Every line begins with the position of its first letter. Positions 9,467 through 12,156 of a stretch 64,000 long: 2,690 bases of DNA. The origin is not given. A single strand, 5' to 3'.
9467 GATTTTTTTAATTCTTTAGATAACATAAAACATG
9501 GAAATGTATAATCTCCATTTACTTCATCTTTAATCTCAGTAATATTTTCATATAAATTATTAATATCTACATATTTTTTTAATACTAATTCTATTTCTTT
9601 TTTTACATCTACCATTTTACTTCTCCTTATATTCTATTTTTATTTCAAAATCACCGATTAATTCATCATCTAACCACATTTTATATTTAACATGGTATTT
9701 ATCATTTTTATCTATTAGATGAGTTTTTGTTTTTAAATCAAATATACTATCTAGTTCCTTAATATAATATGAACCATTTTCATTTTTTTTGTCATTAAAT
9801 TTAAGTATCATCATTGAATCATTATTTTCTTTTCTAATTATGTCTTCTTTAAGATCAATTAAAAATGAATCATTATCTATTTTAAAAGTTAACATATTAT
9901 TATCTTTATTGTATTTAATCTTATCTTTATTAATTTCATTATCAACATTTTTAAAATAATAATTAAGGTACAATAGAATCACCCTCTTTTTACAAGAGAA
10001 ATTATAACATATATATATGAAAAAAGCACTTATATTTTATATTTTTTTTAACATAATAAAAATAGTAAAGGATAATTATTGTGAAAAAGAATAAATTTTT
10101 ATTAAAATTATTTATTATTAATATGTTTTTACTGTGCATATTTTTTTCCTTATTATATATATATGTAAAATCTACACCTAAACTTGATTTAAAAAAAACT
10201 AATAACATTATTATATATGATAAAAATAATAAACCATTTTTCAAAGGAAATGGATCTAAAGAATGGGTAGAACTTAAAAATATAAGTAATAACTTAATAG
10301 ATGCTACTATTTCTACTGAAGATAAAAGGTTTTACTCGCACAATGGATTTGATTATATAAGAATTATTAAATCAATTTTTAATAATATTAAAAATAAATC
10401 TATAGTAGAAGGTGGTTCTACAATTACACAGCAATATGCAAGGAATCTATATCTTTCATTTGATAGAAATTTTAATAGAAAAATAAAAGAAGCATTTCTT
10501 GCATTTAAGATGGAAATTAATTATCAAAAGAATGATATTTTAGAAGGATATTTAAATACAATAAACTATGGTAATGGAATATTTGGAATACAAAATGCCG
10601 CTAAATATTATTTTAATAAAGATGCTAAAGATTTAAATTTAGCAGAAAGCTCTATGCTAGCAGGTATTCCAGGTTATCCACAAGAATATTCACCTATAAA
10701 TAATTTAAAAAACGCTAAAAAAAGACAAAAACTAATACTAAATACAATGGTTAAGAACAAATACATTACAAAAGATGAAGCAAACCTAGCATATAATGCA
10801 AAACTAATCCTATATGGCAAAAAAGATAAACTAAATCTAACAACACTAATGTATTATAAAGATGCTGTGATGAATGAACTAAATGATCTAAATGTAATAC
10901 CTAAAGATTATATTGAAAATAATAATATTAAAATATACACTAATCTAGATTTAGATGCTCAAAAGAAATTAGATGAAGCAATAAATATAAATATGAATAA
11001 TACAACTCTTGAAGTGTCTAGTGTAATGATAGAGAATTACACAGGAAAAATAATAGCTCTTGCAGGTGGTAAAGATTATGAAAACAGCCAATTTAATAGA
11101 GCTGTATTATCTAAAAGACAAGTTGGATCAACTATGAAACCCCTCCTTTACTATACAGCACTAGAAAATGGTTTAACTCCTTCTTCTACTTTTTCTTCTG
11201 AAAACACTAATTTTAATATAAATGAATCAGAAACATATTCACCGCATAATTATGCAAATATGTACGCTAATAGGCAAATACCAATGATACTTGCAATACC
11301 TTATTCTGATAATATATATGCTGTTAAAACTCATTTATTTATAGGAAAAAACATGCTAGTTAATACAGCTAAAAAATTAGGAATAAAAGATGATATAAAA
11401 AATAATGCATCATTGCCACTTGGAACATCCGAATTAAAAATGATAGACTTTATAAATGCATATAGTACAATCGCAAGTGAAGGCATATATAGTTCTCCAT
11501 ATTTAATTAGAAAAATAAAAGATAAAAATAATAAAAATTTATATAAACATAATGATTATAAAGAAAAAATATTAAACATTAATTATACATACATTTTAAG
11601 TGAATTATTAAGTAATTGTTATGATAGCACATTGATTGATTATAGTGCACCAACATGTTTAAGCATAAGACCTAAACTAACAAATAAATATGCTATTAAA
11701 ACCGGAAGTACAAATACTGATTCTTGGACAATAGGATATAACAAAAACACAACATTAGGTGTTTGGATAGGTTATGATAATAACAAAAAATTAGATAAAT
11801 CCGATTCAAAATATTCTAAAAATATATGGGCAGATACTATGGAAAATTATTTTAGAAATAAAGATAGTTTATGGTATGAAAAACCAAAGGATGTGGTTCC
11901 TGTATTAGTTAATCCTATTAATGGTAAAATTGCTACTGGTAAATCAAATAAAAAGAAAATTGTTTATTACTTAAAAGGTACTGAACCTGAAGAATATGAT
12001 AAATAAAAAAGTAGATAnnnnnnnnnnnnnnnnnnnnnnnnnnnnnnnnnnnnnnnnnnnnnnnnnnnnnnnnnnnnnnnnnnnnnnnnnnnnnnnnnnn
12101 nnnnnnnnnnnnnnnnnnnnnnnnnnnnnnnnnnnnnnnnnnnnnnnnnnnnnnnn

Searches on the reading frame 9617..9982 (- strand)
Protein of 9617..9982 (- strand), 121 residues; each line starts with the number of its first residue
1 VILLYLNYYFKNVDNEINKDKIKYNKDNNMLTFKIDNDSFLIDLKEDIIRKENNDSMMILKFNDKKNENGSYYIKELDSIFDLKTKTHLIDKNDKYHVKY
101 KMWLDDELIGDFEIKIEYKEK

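Call 60: search_protein_families(library=pfam, proteins=[window:9617-9982:-], max_evalue=0.001)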
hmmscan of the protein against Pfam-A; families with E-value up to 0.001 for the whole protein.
window:9617-9982:- (121 aa): 1 family
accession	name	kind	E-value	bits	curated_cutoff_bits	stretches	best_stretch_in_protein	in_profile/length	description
PF09148.16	DUF1934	-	0.00095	19.6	22.5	0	46-116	57-128/128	Domain of unknown function (DUF1934)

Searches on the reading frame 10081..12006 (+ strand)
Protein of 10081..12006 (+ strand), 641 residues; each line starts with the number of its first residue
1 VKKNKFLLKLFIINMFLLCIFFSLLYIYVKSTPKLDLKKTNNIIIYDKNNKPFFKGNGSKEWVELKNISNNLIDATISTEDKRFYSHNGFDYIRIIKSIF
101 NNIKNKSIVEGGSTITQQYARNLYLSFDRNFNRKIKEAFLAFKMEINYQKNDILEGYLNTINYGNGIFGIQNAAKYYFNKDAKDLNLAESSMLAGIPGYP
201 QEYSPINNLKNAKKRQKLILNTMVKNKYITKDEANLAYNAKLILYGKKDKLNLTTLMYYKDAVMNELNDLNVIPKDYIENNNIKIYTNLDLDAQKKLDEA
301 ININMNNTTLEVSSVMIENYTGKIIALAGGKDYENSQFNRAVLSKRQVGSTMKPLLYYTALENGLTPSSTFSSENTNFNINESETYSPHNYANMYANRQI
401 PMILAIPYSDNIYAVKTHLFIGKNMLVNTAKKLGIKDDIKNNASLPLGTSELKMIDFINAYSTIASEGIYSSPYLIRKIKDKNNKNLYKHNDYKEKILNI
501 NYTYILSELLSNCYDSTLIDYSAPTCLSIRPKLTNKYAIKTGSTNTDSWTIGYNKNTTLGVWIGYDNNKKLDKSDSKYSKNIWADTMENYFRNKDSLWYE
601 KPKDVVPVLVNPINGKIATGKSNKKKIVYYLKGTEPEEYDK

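Call 9: search_protein_families(library=pfam, proteins=[window:10081-12006:+], max_evalue=0.01)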
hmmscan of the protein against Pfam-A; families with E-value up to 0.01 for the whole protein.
window:10081-12006:+ (641 aa): 2 families
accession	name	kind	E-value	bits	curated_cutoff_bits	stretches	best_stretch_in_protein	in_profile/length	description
PF00912.28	Transgly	-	1.2e-63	214.2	27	1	58-223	12-177/178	Transglycosylase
PF00905.27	Transpeptidase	-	2.3e-20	73.4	22.1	1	314-587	3-298/299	Penicillin binding protein transpeptidase domain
